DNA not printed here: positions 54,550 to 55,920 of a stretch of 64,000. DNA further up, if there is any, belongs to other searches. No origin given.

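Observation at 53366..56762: Translationally coupled four-gene operon: APH-fold kinase, RsgA-paralog GTPase, RNHCP zinc-ribbon protein, tandem GNAT acetyltransferase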

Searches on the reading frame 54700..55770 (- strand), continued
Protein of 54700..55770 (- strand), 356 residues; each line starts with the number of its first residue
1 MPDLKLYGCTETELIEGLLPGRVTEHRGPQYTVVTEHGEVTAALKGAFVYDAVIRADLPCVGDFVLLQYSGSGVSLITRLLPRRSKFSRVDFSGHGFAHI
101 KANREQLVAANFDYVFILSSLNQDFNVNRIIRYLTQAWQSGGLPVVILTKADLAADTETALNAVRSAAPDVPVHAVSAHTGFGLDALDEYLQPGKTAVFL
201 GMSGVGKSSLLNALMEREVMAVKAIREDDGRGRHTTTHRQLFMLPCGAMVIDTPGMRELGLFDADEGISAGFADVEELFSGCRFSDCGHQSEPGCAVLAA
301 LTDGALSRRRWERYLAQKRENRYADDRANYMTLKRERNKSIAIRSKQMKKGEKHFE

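Call 31: search_protein_families(library=pfam, proteins=[L094:6071-6826:+, L145:3785-5125:+, L152:6071-6877:+, L100:6624-6875:+, L113:4014-4535:-, L127:6081-7058:+, L148:6065-6943:+, L148:6971-7477:+, L098:6032-7558:+, L112:6126-6908:+], max_evalue=0.001)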
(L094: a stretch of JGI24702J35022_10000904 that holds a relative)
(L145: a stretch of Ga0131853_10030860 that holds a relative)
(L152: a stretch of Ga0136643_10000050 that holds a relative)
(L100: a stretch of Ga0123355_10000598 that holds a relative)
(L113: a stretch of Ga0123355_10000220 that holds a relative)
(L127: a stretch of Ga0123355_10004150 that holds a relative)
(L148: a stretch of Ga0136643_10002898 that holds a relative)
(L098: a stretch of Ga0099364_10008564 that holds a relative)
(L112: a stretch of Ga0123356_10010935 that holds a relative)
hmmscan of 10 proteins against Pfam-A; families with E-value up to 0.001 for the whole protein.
L094:6071-6826:+ (251 aa): 4 families
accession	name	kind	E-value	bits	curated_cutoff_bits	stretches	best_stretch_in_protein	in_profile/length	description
PF13649.12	Methyltransf_25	-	2.9e-09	37.9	27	1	43-138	1-97/97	Methyltransferase domain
PF08241.18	Methyltransf_11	-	1.1e-08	36.1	21.2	1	44-140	1-93/95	Methyltransferase domain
PF02353.26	CMAS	-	6.4e-07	29.4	27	1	30-140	53-162/273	Mycolic acid cyclopropane synthetase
PF13489.12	Methyltransf_23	-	8.3e-06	26.1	27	1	40-184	23-158/164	Methyltransferase domain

L145:3785-5125:+ (446 aa): 8 families
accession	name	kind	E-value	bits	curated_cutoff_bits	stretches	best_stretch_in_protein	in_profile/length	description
PF00583.31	Acetyltransf_1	-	2.4e-24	86.3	20.7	2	57-142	31-116/116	Acetyltransferase (GNAT) family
PF13508.13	Acetyltransf_7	-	5.6e-15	55.9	27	2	236-317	6-83/84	Acetyltransferase (GNAT) domain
PF13302.13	Acetyltransf_3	-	3.9e-12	47.5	25.4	1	8-143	2-138/138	Acetyltransferase (GNAT) domain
PF13673.13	Acetyltransf_10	-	1.1e-06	29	23.6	0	236-295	34-81/128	Acetyltransferase (GNAT) domain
PF13523.12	Acetyltransf_8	-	3.1e-06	27.3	27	1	16-147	4-142/145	Acetyltransferase (GNAT) domain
PF13527.13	Acetyltransf_9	-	2.6e-05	24.6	25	1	236-318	44-126/127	Acetyltransferase (GNAT) domain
PF08445.16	FR47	-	0.0001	22.6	22.1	0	95-148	33-83/86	FR47-like protein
PF14542.12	Acetyltransf_CG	-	0.00031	21.2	30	0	237-303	3-62/80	GCN5-related N-acetyl-transferase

L152:6071-6877:+ (268 aa): 5 families
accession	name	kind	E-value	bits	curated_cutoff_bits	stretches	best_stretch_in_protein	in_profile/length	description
PF00583.31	Acetyltransf_1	-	1.4e-11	45.2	20.7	1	50-128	28-100/116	Acetyltransferase (GNAT) family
PF13508.13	Acetyltransf_7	-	4.5e-10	40.2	27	1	58-139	6-83/84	Acetyltransferase (GNAT) domain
PF13527.13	Acetyltransf_9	-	4.1e-07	30.5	25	1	58-140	44-126/127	Acetyltransferase (GNAT) domain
PF14542.12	Acetyltransf_CG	-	4.1e-05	24.1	30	1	58-124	2-61/80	GCN5-related N-acetyl-transferase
PF13673.13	Acetyltransf_10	-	0.00022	21.6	23.6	1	58-139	34-108/128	Acetyltransferase (GNAT) domain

L100:6624-6875:+ (83 aa): 1 family
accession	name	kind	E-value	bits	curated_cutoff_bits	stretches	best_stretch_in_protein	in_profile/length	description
PF00381.24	PTS-HPr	-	0.00011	22.6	23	1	23-79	21-77/81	PTS HPr component phosphorylation site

L113:4014-4535:- (173 aa): 1 family
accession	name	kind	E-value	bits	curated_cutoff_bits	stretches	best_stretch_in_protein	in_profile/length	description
PF06541.16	ABC_trans_CmpB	-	3.4e-10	40.7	25.9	1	50-168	3-115/151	Putative ABC-transporter type IV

L127:6081-7058:+ (325 aa): 0 families

L148:6065-6943:+ (292 aa): 1 family
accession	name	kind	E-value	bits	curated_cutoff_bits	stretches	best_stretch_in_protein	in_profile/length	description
PF10978.13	DUF2785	-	3e-25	89.3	25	1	86-264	1-174/174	Protein of unknown function (DUF2785)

L148:6971-7477:+ (168 aa): 3 families
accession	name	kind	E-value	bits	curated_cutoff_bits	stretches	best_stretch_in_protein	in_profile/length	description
PF00583.31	Acetyltransf_1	-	3.9e-10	40.5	20.7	1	37-135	14-115/116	Acetyltransferase (GNAT) family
PF13508.13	Acetyltransf_7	-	0.00059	20.6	27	1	54-132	3-79/84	Acetyltransferase (GNAT) domain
PF13673.13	Acetyltransf_10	-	0.00072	20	23.6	0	51-111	28-80/128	Acetyltransferase (GNAT) domain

L098:6032-7558:+ (508 aa): 10 families
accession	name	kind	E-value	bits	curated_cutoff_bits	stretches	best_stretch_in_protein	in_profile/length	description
PF13649.12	Methyltransf_25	-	2.2e-15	57.6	27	1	85-175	1-97/97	Methyltransferase domain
PF08241.18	Methyltransf_11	-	5.9e-13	49.7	21.2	1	86-179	1-95/95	Methyltransferase domain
PF13847.12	Methyltransf_31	-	5.1e-11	42.9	27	1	82-183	4-113/145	Methyltransferase domain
PF13489.12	Methyltransf_23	-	1.5e-10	41.5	27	1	72-199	13-135/164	Methyltransferase domain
PF00583.31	Acetyltransf_1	-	4e-09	37.2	20.7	1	430-480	61-116/116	Acetyltransferase (GNAT) family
PF13508.13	Acetyltransf_7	-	1.7e-08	35.2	27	1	433-482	33-84/84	Acetyltransferase (GNAT) domain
PF08242.18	Methyltransf_12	-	4.5e-07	30.9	30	1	86-177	1-98/98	Methyltransferase domain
PF03848.20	TehB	-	1.6e-05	24.8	20.4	1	81-127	30-76/193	Tellurite resistance protein TehB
PF13527.13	Acetyltransf_9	-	4.6e-05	23.8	25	1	430-481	74-125/127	Acetyltransferase (GNAT) domain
PF07021.18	MetW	-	0.00042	20.4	21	1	75-118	7-51/193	Methionine biosynthesis protein MetW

L112:6126-6908:+ (260 aa): 6 families
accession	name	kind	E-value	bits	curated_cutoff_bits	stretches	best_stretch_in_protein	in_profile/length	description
PF13649.12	Methyltransf_25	-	1.1e-14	55.3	27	1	123-214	1-97/97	Methyltransferase domain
PF08241.18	Methyltransf_11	-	1.7e-14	54.6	21.2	1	124-217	1-94/95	Methyltransferase domain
PF13847.12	Methyltransf_31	-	2e-09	37.7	27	1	119-215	3-106/145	Methyltransferase domain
PF01209.24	Ubie_methyltran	-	4.3e-08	33.2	20.1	1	113-216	41-149/233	ubiE/COQ5 methyltransferase family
PF13489.12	Methyltransf_23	-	1.5e-06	28.4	27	1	110-216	12-114/164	Methyltransferase domain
PF08242.18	Methyltransf_12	-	9.3e-06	26.7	30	1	124-216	1-98/98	Methyltransferase domain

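Call 45: search_protein_families(library=ncbifam, proteins=[L112:1168-3006:-, L132:6394-8124:+, L148:7499-9298:+, L094:6071-6826:+, L127:6081-7058:+, L145:3785-5125:+, L148:6065-6943:+], max_evalue=0.00001)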
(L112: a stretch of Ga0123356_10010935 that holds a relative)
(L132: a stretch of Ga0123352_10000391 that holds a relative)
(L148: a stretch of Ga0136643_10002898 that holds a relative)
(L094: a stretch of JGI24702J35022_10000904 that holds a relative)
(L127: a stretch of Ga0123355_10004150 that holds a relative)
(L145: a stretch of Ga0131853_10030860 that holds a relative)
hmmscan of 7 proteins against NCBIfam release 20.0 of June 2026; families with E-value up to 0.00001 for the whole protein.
L112:1168-3006:- (612 aa): 183 families (the best 25 are shown)
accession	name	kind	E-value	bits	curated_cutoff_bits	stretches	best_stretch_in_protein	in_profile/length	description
NF052233.1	CphA_assoc_ABC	equivalog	6.6e-104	348.8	880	1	96-604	238-746/766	cyanophycin metabolism-associated ABC transporter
TIGR02203.1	MsbA_lipidA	equivalog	1.7e-102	343.8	602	1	39-601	30-569/572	lipid A export permease/ATP-binding protein MsbA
TIGR01846.1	type_I_sec_HlyB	subfamily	3e-102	343.1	725.55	1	85-603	176-694/694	type I secretion system permease/ATPase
TIGR02204.1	MsbA_rel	hypoth_equivalog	1.4e-98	331.1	780.4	1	83-601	56-575/576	ABC transporter, permease/ATP-binding protein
TIGR00958.1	3a01208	subfamily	1.2e-97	328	874.6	1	81-596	198-709/711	antigen peptide transporter 2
NF010178.0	PRK13657.1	equivalog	5.3e-97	325.6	733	1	32-599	23-568/588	glucan ABC transporter ATP-binding protein/ permease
NF045513.1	HepA_fam_ABC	equivalog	1.7e-94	317.4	725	1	30-601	40-609/610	heterocyst formation ABC transporter subunit HepA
NF008055.0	PRK10789.1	equivalog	4.1e-93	312.8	845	1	29-601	17-571/590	SmdA family multidrug ABC transporter permease/ATP-binding protein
NF008381.0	PRK11176.1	equivalog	1.2e-89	301.3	867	1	87-602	64-580/582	lipid A ABC transporter ATP-binding protein/permease MsbA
TIGR03375.1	type_I_sec_LssB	subfamily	3.6e-81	273.5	693.1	1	112-587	213-688/696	type I secretion system permease/ATPase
TIGR03796.1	NHLM_micro_ABC1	equivalog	1.7e-80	271.1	853.3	1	88-597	196-708/710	NHLP family bacteriocin export ABC transporter peptidase/permease/ATPase subunit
TIGR01192.1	chvA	subfamily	4.6e-77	260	585.4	1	98-605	62-573/585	glucan export ABC transporter ATP-binding protein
TIGR01193.1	bacteriocin_ABC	subfamily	2.4e-76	257.8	523.85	1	84-598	192-706/708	peptide cleavage/export ABC transporter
TIGR03797.1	NHLM_micro_ABC2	equivalog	4.1e-75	253.6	709.4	1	15-600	123-684/686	NHLP bacteriocin export ABC transporter permease/ATPase subunit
TIGR02857.1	CydD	equivalog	7.6e-69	233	435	2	320-573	276-529/529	thiol reductant ABC exporter subunit CydD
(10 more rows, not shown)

L132:6394-8124:+ (576 aa): 189 families (the best 25 are shown)
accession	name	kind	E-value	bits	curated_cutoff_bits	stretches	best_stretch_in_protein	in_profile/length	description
NF000355.4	ribo_prot_ABC_F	equivalog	2.6e-125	419.1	380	2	7-273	3-232/499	ribosomal protection-like ABC-F family protein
NF008775.0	PRK11819.1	equivalog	5e-116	388.5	599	1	8-507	8-515/556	energy-dependent translational throttle protein EttA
TIGR03719.1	ABC_ABC_ChvD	subfamily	3.9e-114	382.2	806.75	1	9-506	7-512/552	energy-dependent translational throttle protein EttA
NF050005.1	ABC_ATPase_Uup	equivalog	3.3e-101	339.4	900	1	7-515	4-519/636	ATP-binding cassette ATPase Uup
NF008358.0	PRK11147.1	equivalog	2.7e-93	313.3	936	1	7-513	4-517/635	ABC transporter ATP-binding protein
NF000171.1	ABCF_producer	exception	9.1e-93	311.5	800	3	6-268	3-273/541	TlrC/CarA/OleB/SrmB family ABC-F type ribosomal protection protein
NF011646.0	PRK15064.1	equivalog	9.3e-92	308.1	762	1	8-515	3-516/530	ABC-F family ATPase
NF000514.1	ABCF_OptrA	exception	1e-87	295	1450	1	14-507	28-532/655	ABC-F type ribosomal protection protein OptrA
NF000170.2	ABCF_Vga_all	exception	2.4e-87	293.6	725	2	284-516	233-462/521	Vga family ABC-F type ribosomal protection protein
NF007921.0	PRK10636.1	equivalog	7e-86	288.8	917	2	137-505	128-498/638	ABC transporter ATP-binding protein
NF000168.2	ABCF_Msr_all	exception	2e-85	287.2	680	3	286-514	260-485/487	Msr family ABC-F type ribosomal protection protein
NF000169.2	ABCF_Sal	exception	4.1e-84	283.2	725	2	284-518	279-512/542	Sal family ABC-F type ribosomal protection protein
NF043038.1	ABCF_CplR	exception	4.4e-83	279.8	780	3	286-517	250-479/544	ABC-F type ribosomal protection protein CplR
NF000166.1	ABCF_CarA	exception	6.6e-75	252.3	1050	2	6-270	5-285/556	ABC-F type ribosomal protection protein Car(A)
NF000167.2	ABCF_Lsa_all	exception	3.5e-65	220.9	750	3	317-504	305-489/492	Lsa family ABC-F type ribosomal protection protein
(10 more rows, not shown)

L148:7499-9298:+ (599 aa): 182 families (the best 25 are shown)
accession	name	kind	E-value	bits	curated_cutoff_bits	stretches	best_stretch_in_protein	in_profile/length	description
TIGR02203.1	MsbA_lipidA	equivalog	1.9e-73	247.9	602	1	60-594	44-569/572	lipid A export permease/ATP-binding protein MsbA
TIGR02204.1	MsbA_rel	hypoth_equivalog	2.9e-68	230.9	780.4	1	34-594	21-575/576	ABC transporter, permease/ATP-binding protein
NF008381.0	PRK11176.1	equivalog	9e-63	212.5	867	1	150-594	141-579/582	lipid A ABC transporter ATP-binding protein/permease MsbA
NF045513.1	HepA_fam_ABC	equivalog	2.1e-62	211.4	725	1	31-593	51-608/610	heterocyst formation ABC transporter subunit HepA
TIGR03796.1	NHLM_micro_ABC1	equivalog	2.8e-58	197.7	853.3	1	37-590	160-708/710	NHLP family bacteriocin export ABC transporter peptidase/permease/ATPase subunit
TIGR03375.1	type_I_sec_LssB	subfamily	3.2e-58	197.6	693.1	1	162-582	277-690/696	type I secretion system permease/ATPase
TIGR02857.1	CydD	equivalog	4.2e-57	194.3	435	1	264-565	239-528/529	thiol reductant ABC exporter subunit CydD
NF010178.0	PRK13657.1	equivalog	2.4e-56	191.4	733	1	254-594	235-570/588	glucan ABC transporter ATP-binding protein/ permease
NF008364.0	PRK11160.1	equivalog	3.6e-56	191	630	1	156-591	151-572/575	heme ABC transporter ATP-binding protein/permease CydC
TIGR02868.1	CydC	equivalog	5.1e-56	190.4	329.05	1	153-554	141-530/530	thiol reductant ABC exporter subunit CydC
TIGR01846.1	type_I_sec_HlyB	subfamily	1.8e-55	188.5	725.55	1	352-594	455-692/694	type I secretion system permease/ATPase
TIGR03797.1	NHLM_micro_ABC2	equivalog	8.5e-53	179.9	709.4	1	9-594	119-685/686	NHLP bacteriocin export ABC transporter permease/ATPase subunit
TIGR00958.1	3a01208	subfamily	1.5e-51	175.5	874.6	1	50-590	184-710/711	antigen peptide transporter 2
TIGR01193.1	bacteriocin_ABC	subfamily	6.9e-48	163.7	523.85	1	39-592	164-707/708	peptide cleavage/export ABC transporter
NF008379.0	PRK11174.1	equivalog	6.7e-47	160.4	684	1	326-595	323-585/588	heme ABC transporter permease/ATP-binding protein CydD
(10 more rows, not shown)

L094:6071-6826:+ (251 aa): 5 families
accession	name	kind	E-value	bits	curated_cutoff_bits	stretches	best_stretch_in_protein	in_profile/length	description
NF045667.1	MTase_DVU1556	equivalog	5.8e-09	35.7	155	1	27-111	10-89/213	DVU_1556 family methyltransferase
NF008686.0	PRK11705.1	equivalog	6.5e-08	32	400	1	31-127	159-251/383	cyclopropane fatty acyl phospholipid synthase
NF040703.1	cyclopro_CfaB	exception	7.4e-07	28.3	650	1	29-138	149-259/393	C17 cyclopropane fatty acid synthase CfaB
NF045825.1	FAmtase_mtf2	equivalog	8.4e-06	25.2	400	0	40-140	59-156/248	fatty-acid O-methyltransferase Mtf2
NF041675.1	sarc_dimgly_tmase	equivalog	8.6e-06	25.9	550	0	35-146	62-173/278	sarcosine/dimethylglycine N-methyltransferase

L127:6081-7058:+ (325 aa): 2 families
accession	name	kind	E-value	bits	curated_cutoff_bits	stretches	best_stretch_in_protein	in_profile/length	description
TIGR02906.1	spore_CotS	subfamily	9.5e-07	28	172.7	0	22-127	4-109/314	CotS family spore coat protein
NF041273.1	GlcN_kinase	equivalog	1.6e-06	27.6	550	1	152-233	214-295/391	glucosamine kinase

L145:3785-5125:+ (446 aa): 3 families
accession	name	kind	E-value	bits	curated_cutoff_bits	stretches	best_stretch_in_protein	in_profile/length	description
TIGR01575.1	rimI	equivalog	7.2e-09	35.9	86.4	0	94-150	66-120/132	ribosomal protein S18-alanine N-acetyltransferase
TIGR03448.1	mycothiol_MshD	equivalog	6.1e-06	25.8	163.1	0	94-146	239-289/294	mycothiol synthase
NF012165.0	AAC_6p_set_A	equivalog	1e-05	25.4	280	0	85-145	91-150/177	aminoglycoside 6'-N-acetyltransferase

L148:6065-6943:+ (292 aa): 0 families

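Call 59: search_dna_similar(query=window:54700-55770:-, collection=plasmids, mode=protein, max_rows=15, max_evalue=1e-20)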
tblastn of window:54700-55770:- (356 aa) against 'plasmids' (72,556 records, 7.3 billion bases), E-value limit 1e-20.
Records with a match: 185; places in all: 192; records where one place covers at least 80% of the query: 72.
Best place of each record, by identity: <60% 185.
By first word of the organism name: Rhizobium 69; Streptomyces 18; Deinococcus 8; Escherichia 8; Vibrio 7; Leptolyngbya 4; Acinetobacter 4; Listeria 3; Pseudoalteromonas 3; Microvirga 3; and 45 more.
By predicted mobility (MOB-suite, as given by PLSDB): non-mobilizable 122; conjugative 51; mobilizable 12.
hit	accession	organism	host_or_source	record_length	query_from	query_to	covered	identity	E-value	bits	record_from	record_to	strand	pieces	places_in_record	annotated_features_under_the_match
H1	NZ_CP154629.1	Acetoanaerobium noterae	cell culture,Sludge of a digestion ...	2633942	1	323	91%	57.8%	9e-118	382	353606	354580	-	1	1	none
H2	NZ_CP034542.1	Brevibacillus marinus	sediment,marine sediment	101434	16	354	95%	46.5%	3e-88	296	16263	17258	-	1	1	rsgA: ribosome small subunit-dependent GTPase A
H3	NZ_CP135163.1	Roseburia sp. 831b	Sus scrofa domesticus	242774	21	347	92%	46.3%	2e-87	295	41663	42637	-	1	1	rsgA: ribosome small subunit-dependent GTPase A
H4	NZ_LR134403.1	Listeria monocytogenes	Homo sapiens,Vein blood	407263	4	356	99%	42.6%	3e-77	265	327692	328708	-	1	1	rsgA: ribosome small subunit-dependent GTPase A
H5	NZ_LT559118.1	Nonomuraea gerenzanensis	-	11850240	3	350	98%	42.8%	4e-73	253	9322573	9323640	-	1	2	none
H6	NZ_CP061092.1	Roseomonas marmotae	Marmota himalayana,pure culture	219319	1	344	97%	43.2%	8e-79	270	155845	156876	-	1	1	rsgA: ribosome small subunit-dependent GTPase A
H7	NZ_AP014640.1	Leptolyngbya boryana IAM M-101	-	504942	16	353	95%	43.0%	6e-71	247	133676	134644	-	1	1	rsgA: ribosome small subunit-dependent GTPase A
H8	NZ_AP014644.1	Leptolyngbya boryana dg5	-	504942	16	353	95%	43.0%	6e-71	247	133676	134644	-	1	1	rsgA: ribosome small subunit-dependent GTPase A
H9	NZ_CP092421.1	Leptolyngbya boryana IU 594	-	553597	16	353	95%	43.0%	6e-71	247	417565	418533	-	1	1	rsgA: ribosome small subunit-dependent GTPase A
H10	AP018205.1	Leptolyngbya boryana NIES-2135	-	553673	16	353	95%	43.0%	6e-71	247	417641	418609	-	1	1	hypothetical protein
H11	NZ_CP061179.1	Roseomonas haemaphysalidis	tick,pure culture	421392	17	337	90%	45.2%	1e-76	263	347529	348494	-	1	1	rsgA: ribosome small subunit-dependent GTPase A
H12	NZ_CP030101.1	Listeria monocytogenes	Environment,water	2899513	21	344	91%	44.4%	2e-77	266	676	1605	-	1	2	none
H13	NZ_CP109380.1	Streptomyces sp. NBC_01546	-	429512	32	350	90%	44.4%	6e-70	244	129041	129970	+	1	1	rsgA: ribosome small subunit-dependent GTPase A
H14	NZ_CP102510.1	Streptomyces sp. NBC_00162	bacterial isolate,soil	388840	32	350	90%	44.4%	7e-70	244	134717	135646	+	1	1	rsgA: ribosome small subunit-dependent GTPase A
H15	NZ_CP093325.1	Bacillus sp. N5-665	whole organism,peat soil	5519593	11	350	96%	41.6%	2e-80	274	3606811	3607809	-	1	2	none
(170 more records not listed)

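Call 60: get_annotated_region(hit=H2, flank=5000)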
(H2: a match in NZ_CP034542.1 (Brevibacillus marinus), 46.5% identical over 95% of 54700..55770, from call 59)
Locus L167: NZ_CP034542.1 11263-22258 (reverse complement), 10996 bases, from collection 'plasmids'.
description: Brevibacillus marinus strain SCSIO 07484 plasmid unnamed, complete sequence
organism: Brevibacillus marinus (NCBI taxid 2496837)
taxonomy: Bacteria; Bacillota; Bacilli; Bacillales; Paenibacillaceae; Brevibacillus; Brevibacillus marinus
host: -; source: sediment,marine sediment; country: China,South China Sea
typing (MOB-suite, as given by PLSDB): non-mobilizable
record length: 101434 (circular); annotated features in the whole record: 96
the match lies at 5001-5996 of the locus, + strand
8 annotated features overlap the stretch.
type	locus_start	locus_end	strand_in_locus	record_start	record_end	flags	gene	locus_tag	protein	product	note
CDS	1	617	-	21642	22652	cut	-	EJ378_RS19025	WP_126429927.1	IS3 family transposase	-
CDS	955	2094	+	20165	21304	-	-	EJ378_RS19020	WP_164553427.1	tyrosine-type recombinase/integrase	GO:0015074 - DNA integration [Evidence IEA]; GO:0006310 - DNA recombination [Evidence IEA]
CDS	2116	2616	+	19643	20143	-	-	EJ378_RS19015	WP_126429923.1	hypothetical protein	-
CDS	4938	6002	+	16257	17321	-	rsgA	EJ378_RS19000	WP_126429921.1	ribosome small subunit-dependent GTPase A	GO:0006412 - translation [Evidence IEA]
CDS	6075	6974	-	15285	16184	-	-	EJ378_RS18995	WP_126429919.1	PhzF family phenazine biosynthesis protein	GO:0009058 - biosynthetic process [Evidence IEA]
CDS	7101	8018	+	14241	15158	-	-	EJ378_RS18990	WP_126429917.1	LysR family transcriptional regulator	GO:0006355 - regulation of DNA-templated transcription [Evidence IEA]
CDS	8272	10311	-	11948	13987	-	-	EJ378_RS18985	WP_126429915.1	putative Ig domain-containing protein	-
CDS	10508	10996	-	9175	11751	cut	-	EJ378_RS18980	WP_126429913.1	LuxR C-terminal-related transcriptional regulator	GO:0006355 - regulation of DNA-templated transcription [Evidence IEA]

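Call 61: get_annotated_region(hit=H3, flank=5000)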
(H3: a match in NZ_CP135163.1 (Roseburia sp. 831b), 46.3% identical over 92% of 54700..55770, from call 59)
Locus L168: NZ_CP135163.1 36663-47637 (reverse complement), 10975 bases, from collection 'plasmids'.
description: Roseburia sp. 831b plasmid p_831b_unnamed1, complete sequence
organism: Roseburia sp. 831b (NCBI taxid 1261635)
taxonomy: Bacteria; Bacillota; Clostridia; Lachnospirales; Lachnospiraceae; Roseburia; Roseburia sp. 831b
host: -; source: Sus scrofa domesticus; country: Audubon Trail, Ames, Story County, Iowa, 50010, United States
typing (MOB-suite, as given by PLSDB): non-mobilizable
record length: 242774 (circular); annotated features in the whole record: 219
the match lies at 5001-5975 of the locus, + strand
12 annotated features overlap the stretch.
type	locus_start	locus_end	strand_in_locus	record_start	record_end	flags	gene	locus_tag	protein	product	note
CDS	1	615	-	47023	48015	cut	-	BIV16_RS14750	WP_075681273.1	aldo/keto reductase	-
CDS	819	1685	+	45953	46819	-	-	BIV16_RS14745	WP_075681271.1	radical SAM protein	-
CDS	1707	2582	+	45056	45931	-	-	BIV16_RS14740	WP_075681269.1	ARMT1-like domain-containing protein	-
CDS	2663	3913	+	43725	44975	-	-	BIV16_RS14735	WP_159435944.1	HD domain-containing phosphohydrolase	-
CDS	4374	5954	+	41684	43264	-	rsgA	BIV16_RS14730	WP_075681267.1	ribosome small subunit-dependent GTPase A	GO:0006412 - translation [Evidence IEA]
CDS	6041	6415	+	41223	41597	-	-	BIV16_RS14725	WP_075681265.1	GntR family transcriptional regulator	GO:0006355 - regulation of DNA-templated transcription [Evidence IEA]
CDS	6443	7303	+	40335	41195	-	-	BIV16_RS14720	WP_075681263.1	ABC transporter ATP-binding protein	-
CDS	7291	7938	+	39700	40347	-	-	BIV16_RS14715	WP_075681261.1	ABC-2 transporter permease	-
CDS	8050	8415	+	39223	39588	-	-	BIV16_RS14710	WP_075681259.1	hypothetical protein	-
CDS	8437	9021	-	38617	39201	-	pdxT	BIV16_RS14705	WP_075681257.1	pyridoxal 5'-phosphate synthase glutaminase subunit PdxT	GO:0042823 - pyridoxal phosphate biosynthetic process [Evidence IEA]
CDS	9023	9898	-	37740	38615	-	pdxS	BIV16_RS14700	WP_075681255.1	pyridoxal 5'-phosphate synthase lyase subunit PdxS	GO:0042823 - pyridoxal phosphate biosynthetic process [Evidence IEA]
CDS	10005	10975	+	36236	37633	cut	-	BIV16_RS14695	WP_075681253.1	PLP-dependent aminotransferase family protein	-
